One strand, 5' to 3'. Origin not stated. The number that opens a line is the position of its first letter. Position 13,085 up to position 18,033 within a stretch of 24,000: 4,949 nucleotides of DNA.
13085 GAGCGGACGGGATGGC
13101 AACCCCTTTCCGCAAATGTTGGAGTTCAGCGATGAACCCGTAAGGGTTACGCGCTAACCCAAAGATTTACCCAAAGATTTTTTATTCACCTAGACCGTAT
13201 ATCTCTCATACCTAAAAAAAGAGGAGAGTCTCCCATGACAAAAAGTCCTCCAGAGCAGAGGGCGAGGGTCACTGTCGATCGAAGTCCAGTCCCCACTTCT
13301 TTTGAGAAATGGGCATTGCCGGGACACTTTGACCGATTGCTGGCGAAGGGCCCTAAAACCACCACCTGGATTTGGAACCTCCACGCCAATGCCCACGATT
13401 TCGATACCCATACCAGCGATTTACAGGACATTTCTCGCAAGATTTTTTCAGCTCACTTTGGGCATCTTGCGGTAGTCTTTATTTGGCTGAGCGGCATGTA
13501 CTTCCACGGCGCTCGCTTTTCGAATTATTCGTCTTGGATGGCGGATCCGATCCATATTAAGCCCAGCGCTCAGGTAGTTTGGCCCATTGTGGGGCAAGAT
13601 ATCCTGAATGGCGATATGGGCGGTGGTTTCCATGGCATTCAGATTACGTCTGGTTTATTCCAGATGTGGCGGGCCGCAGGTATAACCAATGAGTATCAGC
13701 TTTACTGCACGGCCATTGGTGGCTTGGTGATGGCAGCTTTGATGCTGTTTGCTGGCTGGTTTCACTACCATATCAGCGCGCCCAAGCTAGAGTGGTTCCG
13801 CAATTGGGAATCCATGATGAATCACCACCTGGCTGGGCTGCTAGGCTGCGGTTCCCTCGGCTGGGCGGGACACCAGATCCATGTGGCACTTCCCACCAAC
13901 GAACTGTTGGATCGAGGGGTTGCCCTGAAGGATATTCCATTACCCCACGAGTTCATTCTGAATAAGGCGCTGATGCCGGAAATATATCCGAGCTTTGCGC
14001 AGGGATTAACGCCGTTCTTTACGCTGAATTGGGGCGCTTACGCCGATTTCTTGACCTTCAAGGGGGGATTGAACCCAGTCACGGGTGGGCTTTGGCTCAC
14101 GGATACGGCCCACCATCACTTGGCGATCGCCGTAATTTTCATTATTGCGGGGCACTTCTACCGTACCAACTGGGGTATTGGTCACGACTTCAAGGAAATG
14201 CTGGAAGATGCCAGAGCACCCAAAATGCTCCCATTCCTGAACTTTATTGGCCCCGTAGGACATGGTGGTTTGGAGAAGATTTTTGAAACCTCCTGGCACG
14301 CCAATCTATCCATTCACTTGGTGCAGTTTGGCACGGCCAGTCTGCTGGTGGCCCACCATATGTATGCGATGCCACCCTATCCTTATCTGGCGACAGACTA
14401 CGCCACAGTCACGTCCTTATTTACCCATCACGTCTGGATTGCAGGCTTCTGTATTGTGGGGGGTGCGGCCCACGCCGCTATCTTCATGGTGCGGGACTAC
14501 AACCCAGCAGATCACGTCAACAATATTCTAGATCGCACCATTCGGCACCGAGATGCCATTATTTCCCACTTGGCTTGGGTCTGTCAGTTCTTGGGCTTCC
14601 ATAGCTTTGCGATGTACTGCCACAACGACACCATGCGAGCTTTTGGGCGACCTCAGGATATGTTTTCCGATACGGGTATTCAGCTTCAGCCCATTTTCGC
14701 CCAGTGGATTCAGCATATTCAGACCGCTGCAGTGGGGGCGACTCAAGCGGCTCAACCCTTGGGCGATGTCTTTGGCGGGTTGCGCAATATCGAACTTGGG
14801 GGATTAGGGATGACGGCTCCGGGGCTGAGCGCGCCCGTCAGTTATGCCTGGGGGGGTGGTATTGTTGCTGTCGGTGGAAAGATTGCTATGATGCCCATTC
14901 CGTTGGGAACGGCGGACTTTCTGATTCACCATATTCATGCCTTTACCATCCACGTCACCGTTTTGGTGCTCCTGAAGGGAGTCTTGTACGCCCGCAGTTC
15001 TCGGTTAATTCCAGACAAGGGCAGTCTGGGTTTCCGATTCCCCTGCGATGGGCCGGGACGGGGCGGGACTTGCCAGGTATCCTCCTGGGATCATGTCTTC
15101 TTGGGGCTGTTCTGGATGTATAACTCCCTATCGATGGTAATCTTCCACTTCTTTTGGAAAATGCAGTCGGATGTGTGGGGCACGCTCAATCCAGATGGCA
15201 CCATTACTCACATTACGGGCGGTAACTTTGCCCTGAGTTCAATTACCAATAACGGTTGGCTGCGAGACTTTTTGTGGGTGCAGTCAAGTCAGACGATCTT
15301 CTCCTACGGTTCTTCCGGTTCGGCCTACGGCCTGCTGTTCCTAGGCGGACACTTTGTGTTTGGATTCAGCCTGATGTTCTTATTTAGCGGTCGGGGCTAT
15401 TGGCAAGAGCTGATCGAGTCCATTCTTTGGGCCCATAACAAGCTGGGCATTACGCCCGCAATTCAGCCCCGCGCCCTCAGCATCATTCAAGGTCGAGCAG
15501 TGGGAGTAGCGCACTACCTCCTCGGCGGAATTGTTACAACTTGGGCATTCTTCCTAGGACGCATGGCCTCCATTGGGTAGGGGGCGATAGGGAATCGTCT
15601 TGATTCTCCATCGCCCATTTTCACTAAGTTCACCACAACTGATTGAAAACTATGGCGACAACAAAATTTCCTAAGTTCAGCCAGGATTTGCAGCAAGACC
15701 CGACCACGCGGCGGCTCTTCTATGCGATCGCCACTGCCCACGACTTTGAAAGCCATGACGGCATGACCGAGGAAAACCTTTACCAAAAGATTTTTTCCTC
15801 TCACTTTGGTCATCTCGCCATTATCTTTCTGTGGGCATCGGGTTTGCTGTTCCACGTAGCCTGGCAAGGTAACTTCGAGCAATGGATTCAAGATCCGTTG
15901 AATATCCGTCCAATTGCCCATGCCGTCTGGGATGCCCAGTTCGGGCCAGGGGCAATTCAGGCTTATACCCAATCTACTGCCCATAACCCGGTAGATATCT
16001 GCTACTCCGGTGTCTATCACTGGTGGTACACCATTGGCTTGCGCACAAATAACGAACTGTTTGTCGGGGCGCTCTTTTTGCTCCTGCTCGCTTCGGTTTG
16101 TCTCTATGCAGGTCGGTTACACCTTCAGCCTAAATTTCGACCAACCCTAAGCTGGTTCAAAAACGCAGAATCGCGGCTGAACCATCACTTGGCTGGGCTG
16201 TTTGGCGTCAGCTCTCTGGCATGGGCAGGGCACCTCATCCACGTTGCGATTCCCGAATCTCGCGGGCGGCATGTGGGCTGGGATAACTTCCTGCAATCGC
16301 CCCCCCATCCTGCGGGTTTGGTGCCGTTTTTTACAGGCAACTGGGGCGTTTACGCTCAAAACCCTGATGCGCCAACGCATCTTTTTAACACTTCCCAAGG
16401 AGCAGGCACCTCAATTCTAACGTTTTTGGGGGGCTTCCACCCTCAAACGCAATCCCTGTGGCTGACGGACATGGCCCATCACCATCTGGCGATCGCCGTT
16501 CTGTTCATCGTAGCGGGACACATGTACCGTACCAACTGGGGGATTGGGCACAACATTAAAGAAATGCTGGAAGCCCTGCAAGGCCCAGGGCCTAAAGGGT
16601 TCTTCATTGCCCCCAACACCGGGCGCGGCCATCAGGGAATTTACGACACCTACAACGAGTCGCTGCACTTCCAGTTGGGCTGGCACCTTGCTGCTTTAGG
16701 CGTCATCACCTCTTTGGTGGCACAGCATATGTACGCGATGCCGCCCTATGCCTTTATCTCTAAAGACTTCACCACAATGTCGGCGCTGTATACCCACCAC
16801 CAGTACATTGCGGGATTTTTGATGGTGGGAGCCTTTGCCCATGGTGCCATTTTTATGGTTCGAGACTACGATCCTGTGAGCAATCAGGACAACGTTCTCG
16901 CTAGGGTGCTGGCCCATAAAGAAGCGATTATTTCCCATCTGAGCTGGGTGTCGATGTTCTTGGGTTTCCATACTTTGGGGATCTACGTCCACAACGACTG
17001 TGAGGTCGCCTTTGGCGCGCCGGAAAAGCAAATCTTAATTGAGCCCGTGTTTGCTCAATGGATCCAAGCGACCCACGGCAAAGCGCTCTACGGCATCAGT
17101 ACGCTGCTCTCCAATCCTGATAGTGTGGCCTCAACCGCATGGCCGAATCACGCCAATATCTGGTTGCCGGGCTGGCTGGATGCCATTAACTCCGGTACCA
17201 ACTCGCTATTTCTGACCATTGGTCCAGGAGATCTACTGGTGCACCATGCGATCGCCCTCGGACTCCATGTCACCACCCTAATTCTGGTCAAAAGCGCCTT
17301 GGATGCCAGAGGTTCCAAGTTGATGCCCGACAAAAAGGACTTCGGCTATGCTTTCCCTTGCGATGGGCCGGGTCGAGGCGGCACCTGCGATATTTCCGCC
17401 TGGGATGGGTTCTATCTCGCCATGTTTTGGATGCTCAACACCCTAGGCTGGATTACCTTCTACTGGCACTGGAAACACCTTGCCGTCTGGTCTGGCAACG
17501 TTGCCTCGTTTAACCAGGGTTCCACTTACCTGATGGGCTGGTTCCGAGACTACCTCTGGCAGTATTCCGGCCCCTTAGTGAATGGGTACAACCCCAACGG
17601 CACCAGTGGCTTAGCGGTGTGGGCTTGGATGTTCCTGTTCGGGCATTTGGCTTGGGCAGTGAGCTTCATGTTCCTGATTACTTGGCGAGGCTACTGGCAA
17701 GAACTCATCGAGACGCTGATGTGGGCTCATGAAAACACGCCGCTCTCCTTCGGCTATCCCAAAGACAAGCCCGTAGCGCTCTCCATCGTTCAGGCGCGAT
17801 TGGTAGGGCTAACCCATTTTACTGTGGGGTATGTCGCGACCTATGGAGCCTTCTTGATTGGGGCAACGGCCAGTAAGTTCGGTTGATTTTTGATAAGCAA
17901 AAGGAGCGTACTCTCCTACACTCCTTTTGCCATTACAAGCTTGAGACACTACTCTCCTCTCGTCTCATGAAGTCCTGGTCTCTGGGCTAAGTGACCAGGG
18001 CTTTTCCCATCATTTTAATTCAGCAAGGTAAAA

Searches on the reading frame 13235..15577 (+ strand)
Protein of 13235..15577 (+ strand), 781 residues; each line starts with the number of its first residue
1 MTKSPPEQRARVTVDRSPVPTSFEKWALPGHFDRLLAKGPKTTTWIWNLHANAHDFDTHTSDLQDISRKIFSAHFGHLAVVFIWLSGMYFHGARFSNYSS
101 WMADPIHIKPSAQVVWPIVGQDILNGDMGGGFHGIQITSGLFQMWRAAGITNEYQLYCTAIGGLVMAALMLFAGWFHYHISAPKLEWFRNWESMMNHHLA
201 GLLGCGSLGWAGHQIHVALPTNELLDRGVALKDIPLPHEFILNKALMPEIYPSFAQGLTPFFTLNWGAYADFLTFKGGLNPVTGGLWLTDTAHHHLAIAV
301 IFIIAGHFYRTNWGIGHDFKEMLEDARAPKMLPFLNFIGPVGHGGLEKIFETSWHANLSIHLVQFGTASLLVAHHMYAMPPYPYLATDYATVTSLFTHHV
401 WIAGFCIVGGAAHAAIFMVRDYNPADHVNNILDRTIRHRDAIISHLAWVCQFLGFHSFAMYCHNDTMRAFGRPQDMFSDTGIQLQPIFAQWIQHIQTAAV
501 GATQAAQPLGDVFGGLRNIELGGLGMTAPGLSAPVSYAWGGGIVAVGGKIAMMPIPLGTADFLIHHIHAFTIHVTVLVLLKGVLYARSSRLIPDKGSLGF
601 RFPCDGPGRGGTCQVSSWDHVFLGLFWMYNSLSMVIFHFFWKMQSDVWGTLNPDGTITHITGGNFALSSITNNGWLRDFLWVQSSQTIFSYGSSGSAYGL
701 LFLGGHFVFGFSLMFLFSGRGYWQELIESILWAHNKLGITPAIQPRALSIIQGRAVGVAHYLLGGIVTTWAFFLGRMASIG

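Call 20: search_protein_families(library=ncbifam, proteins=[window:13235-15577:+], max_evalue=1e-10)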
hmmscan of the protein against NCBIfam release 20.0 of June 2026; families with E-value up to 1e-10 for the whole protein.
window:13235-15577:+ (781 aa): 2 families
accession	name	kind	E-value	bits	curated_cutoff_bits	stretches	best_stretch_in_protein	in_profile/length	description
TIGR01335.1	psaA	equivalog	0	1414.9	862.55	2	5-515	5-512/752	photosystem I core protein PsaA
TIGR01336.1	psaB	equivalog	3.5e-177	590.8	921.65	1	32-775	7-727/734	photosystem I core protein PsaB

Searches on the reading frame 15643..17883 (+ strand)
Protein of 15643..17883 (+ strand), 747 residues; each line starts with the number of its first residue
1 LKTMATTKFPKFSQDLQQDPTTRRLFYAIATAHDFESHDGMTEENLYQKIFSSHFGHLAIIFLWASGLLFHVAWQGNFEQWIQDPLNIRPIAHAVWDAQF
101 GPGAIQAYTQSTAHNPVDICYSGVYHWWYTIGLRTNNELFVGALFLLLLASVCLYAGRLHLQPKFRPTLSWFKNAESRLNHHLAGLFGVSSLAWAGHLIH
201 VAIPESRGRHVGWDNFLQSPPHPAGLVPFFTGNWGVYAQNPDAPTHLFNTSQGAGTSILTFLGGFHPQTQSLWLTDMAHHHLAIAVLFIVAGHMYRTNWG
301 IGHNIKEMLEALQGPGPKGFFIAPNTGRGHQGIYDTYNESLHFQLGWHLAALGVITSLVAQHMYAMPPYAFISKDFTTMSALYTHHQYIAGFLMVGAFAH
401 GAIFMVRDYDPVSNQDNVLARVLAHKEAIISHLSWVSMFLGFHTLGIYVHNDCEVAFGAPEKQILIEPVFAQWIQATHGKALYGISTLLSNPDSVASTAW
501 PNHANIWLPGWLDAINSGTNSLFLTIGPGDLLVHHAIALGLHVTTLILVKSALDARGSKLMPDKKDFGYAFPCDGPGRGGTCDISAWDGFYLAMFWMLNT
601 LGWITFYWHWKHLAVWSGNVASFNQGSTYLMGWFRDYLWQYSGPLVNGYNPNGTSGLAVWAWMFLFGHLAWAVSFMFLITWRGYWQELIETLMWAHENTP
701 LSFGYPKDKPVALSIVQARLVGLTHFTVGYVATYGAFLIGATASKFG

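Call 54: search_protein_families(library=pfam, proteins=[window:15643-17883:+], max_evalue=0.001)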
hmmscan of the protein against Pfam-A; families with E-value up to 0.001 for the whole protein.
window:15643-17883:+ (747 aa): 1 family
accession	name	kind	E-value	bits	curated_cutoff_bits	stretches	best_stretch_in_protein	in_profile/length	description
PF00223.24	PsaA_PsaB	-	0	1255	23.3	1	12-739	1-710/711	Photosystem I psaA/psaB protein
